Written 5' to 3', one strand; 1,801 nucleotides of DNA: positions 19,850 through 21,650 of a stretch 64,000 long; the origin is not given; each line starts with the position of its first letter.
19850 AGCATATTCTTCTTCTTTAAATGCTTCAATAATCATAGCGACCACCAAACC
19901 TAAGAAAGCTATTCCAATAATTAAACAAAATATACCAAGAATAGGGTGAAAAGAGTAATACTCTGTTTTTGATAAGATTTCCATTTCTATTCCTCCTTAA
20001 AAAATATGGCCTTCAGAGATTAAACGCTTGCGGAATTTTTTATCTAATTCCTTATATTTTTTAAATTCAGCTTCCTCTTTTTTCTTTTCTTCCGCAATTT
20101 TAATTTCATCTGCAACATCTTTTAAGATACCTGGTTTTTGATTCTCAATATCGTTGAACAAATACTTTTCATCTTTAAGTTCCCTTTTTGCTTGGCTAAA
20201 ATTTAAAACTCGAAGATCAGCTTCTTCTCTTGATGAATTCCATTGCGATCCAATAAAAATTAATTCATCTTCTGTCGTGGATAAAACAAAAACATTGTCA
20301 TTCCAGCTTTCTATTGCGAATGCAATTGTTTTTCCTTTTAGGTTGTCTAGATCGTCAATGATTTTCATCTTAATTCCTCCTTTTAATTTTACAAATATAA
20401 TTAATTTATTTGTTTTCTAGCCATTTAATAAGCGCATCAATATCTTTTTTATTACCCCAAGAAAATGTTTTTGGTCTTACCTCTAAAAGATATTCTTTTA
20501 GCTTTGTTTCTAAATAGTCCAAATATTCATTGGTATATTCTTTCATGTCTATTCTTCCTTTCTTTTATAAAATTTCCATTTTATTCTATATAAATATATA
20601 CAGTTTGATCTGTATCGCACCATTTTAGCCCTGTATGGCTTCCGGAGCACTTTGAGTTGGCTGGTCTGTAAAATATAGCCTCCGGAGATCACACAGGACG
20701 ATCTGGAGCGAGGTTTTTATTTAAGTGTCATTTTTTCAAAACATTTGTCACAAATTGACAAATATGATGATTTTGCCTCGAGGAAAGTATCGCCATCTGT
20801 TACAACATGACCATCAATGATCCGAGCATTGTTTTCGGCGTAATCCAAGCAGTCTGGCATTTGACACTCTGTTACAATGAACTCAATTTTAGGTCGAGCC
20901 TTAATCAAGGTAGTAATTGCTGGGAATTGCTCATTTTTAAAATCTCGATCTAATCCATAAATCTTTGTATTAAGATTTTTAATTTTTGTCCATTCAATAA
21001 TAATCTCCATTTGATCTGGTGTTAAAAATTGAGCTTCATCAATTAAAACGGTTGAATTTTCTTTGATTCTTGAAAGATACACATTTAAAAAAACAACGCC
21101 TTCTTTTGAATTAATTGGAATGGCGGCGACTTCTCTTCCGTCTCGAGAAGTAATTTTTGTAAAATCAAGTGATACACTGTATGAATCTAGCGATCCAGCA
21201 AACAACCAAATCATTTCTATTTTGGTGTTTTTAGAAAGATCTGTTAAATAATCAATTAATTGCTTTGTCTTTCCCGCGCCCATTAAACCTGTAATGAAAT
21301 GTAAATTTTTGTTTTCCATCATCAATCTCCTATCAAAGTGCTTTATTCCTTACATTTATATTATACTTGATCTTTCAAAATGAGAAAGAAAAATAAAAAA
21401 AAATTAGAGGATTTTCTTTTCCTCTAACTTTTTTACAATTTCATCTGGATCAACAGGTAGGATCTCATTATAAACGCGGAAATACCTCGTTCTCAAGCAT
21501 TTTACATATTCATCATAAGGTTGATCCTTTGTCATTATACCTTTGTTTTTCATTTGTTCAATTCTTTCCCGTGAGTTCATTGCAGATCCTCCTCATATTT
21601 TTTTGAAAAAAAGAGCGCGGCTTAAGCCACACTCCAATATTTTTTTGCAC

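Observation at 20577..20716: Pair of homologous GC-rich, inverted-repeat-laden ~140-nt intercistronic elements (E1 at 20577-20716, E2 at 42996-43135)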

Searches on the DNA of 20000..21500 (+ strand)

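Call 7: search_dna_similar(query=window:20000-21500:+, collection=phages, mode=near, max_rows=25)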
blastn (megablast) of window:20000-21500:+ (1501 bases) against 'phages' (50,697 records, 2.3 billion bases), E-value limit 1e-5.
No match.

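Call 22: search_rna_families(source=window, start=20400, end=20900, threshold=evalue, max_evalue=10)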
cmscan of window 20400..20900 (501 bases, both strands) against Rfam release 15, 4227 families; matches with E-value up to 10: 0.
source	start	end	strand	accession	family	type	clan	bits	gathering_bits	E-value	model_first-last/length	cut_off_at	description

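Call 31: search_dna_similar(query=window:20560-20725:-, collection=phages, mode=distant, max_evalue=10, max_rows=20)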
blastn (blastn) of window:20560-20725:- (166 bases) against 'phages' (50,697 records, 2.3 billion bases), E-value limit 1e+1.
Records with a match: 145; places in all: 156; records where one place covers at least 80% of the query: 0.
Best place of each record, by identity: >=99% 12; 95-99% 6; 90-95% 25; 80-90% 99; 60-80% 3.
By first word of the organism name: Staphylococcus 53; Campylobacter 40; Lactococcus 21; Prevotella 6; Klebsiella 5; uncultured 4; Lactobacillus 4; Streptococcus 3; Bacillus 3; Bacteroides 3; and 3 more.
By host as written in the record: Staphylococcus sp. 18; Lactococcus lactis 17; Campylobacter jejuni NCTC12662 15; Campylobacter jejuni 12; Staphylococcus aureus 10; - 7; Prevotella sp. 6; Klebsiella pneumoniae 5; and 38 more.
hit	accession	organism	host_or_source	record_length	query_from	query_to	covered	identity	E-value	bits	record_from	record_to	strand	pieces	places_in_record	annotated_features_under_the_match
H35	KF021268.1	Staphylococcus phage phiIBB-SEP1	Staphylococcus epidermidis 9142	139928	99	147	30%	80.8%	5e-1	39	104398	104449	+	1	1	none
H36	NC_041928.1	Staphylococcus phage phiIBB-SEP1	Staphylococcus epidermidis 9142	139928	99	147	30%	80.8%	5e-1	39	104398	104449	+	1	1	none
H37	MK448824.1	Streptococcus phage Javan637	Streptococcus urinalis 2285-97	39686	117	166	30%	76.5%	6e+0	36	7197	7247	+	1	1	hypothetical protein (x2)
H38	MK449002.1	Streptococcus phage Javan642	Streptococcus urinalis FB127-CNA-2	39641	117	166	30%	76.5%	6e+0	36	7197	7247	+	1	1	hypothetical protein (x2)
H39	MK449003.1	Streptococcus phage Javan648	Streptococcus urinalis SRR536860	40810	117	166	30%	76.5%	6e+0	36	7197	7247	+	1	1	hypothetical protein (x2)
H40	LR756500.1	uncultured phage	metagenomic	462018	124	163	24%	80.5%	6e+0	36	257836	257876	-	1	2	record has no annotation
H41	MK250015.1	Prevotella phage Lak-A1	Prevotella sp.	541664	127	166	24%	80.0%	2e+0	37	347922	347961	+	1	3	record has no annotation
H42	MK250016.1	Prevotella phage Lak-A1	Prevotella sp.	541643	127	166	24%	80.0%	2e+0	37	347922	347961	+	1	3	record has no annotation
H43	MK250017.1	Prevotella phage Lak-A1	Prevotella sp.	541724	127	166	24%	80.0%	2e+0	37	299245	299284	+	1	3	record has no annotation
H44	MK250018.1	Prevotella phage Lak-A1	Prevotella sp.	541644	127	166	24%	80.0%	2e+0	37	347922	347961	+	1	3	record has no annotation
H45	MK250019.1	Prevotella phage Lak-A2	Prevotella sp.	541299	127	166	24%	80.0%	2e+0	37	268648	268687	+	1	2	record has no annotation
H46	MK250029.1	Prevotella phage Lak-C1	Prevotella sp.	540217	127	166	24%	80.0%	2e+0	37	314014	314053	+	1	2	record has no annotation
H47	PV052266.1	Campylobacter phage PT14_12670_16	Campylobacter jejuni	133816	126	162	22%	83.8%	2e+0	37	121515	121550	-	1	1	hypothetical protein (x2)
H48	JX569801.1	Campylobacter phage CP30A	Campylobacter jejuni subsp. jejuni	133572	126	162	22%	83.8%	2e+0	37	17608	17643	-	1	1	hypothetical protein (x2)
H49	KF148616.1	Campylobacter phage CP8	Campylobacter jejuni subsp. jejuni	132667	126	162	22%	83.8%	2e+0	37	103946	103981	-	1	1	hypothetical protein (x2)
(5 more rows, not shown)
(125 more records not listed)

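Call 38: build_rna_model(alignment_id=A3, structure=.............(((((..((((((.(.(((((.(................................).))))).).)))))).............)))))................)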
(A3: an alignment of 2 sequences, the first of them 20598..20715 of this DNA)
Model R1 built from alignment A3 (2 sequences, 118 columns); structure: as given.
model positions 118; base pairs 18; branch points 0; effective number of sequences 1.68; information 0.59 bits per position. Calibrated on 0.2 Mb of random sequence (short: E-values are rough).
structure used (alignment columns):
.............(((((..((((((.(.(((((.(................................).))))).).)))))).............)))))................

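Call 41: search_with_rna_model(model_id=R1, sources=[window, L006, L007, L008, L009, L010, L011, L012, L013, L014, L015, L016], max_evalue=10, show_alignments=6)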
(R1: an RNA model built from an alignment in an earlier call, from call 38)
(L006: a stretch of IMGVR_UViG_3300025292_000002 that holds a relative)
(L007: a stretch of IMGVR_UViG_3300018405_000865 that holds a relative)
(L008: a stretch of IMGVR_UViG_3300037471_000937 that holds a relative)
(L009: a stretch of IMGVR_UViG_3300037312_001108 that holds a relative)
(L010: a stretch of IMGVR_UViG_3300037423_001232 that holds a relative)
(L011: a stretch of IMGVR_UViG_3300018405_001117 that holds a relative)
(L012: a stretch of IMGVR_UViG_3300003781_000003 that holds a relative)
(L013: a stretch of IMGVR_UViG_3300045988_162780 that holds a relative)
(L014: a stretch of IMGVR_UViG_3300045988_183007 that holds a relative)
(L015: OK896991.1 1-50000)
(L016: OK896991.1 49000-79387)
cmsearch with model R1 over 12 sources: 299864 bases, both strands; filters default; matches with E-value up to 10: 4.
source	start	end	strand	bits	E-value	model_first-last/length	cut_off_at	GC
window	43018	43135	-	128.8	6.9e-25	1-118/118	no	0.46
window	20598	20715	-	127.9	1.1e-24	1-118/118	no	0.48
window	43032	43144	+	26.6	0.01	1-118/118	no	0.44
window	20628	20709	+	17.3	1.1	17-99/118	no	0.54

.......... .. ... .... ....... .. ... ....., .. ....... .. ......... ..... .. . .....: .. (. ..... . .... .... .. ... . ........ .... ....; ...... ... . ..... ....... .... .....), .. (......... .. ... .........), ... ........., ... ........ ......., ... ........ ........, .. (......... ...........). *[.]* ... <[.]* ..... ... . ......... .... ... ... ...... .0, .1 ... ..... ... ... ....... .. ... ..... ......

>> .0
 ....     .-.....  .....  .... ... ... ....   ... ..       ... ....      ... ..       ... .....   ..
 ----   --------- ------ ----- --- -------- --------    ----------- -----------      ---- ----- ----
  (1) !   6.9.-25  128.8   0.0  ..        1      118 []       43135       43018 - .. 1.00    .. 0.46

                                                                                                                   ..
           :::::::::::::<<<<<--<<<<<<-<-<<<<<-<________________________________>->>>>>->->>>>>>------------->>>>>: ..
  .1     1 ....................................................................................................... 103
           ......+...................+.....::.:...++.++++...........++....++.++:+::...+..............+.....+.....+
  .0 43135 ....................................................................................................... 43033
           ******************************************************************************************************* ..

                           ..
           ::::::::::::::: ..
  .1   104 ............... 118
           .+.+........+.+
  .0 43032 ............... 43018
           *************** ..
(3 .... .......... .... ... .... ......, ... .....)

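Call 47: search_with_rna_model(model_id=R1, sources=[L020, L021, L022, L004, L005], max_evalue=1, show_alignments=6)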
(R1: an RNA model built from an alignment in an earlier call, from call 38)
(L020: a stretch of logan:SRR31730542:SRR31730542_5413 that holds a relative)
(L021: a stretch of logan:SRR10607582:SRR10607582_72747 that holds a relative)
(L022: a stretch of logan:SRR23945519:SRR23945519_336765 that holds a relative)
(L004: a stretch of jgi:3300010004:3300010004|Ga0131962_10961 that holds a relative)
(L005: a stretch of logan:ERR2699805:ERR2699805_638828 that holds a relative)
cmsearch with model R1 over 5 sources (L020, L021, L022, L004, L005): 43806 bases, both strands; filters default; matches with E-value up to 1: 10.
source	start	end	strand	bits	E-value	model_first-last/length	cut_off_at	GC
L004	1951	2068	+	128.8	1e-25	1-118/118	no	0.46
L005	511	628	+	128.8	1e-25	1-118/118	no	0.46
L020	10478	10595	+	123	1.9e-24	1-118/118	no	0.45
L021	5949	6066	+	120.7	5.8e-24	1-118/118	no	0.44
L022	3917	4033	+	67.4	2.1e-12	1-118/118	no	0.41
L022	3906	4020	-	43.8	2.8e-07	1-118/118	no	0.39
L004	1942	2054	-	26.6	0.0015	1-118/118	no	0.44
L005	502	614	-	26.6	0.0015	1-118/118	no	0.44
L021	5940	6052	-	25.3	0.0028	1-118/118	no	0.42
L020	10468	10581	-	23.2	0.0083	1-118/118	no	0.43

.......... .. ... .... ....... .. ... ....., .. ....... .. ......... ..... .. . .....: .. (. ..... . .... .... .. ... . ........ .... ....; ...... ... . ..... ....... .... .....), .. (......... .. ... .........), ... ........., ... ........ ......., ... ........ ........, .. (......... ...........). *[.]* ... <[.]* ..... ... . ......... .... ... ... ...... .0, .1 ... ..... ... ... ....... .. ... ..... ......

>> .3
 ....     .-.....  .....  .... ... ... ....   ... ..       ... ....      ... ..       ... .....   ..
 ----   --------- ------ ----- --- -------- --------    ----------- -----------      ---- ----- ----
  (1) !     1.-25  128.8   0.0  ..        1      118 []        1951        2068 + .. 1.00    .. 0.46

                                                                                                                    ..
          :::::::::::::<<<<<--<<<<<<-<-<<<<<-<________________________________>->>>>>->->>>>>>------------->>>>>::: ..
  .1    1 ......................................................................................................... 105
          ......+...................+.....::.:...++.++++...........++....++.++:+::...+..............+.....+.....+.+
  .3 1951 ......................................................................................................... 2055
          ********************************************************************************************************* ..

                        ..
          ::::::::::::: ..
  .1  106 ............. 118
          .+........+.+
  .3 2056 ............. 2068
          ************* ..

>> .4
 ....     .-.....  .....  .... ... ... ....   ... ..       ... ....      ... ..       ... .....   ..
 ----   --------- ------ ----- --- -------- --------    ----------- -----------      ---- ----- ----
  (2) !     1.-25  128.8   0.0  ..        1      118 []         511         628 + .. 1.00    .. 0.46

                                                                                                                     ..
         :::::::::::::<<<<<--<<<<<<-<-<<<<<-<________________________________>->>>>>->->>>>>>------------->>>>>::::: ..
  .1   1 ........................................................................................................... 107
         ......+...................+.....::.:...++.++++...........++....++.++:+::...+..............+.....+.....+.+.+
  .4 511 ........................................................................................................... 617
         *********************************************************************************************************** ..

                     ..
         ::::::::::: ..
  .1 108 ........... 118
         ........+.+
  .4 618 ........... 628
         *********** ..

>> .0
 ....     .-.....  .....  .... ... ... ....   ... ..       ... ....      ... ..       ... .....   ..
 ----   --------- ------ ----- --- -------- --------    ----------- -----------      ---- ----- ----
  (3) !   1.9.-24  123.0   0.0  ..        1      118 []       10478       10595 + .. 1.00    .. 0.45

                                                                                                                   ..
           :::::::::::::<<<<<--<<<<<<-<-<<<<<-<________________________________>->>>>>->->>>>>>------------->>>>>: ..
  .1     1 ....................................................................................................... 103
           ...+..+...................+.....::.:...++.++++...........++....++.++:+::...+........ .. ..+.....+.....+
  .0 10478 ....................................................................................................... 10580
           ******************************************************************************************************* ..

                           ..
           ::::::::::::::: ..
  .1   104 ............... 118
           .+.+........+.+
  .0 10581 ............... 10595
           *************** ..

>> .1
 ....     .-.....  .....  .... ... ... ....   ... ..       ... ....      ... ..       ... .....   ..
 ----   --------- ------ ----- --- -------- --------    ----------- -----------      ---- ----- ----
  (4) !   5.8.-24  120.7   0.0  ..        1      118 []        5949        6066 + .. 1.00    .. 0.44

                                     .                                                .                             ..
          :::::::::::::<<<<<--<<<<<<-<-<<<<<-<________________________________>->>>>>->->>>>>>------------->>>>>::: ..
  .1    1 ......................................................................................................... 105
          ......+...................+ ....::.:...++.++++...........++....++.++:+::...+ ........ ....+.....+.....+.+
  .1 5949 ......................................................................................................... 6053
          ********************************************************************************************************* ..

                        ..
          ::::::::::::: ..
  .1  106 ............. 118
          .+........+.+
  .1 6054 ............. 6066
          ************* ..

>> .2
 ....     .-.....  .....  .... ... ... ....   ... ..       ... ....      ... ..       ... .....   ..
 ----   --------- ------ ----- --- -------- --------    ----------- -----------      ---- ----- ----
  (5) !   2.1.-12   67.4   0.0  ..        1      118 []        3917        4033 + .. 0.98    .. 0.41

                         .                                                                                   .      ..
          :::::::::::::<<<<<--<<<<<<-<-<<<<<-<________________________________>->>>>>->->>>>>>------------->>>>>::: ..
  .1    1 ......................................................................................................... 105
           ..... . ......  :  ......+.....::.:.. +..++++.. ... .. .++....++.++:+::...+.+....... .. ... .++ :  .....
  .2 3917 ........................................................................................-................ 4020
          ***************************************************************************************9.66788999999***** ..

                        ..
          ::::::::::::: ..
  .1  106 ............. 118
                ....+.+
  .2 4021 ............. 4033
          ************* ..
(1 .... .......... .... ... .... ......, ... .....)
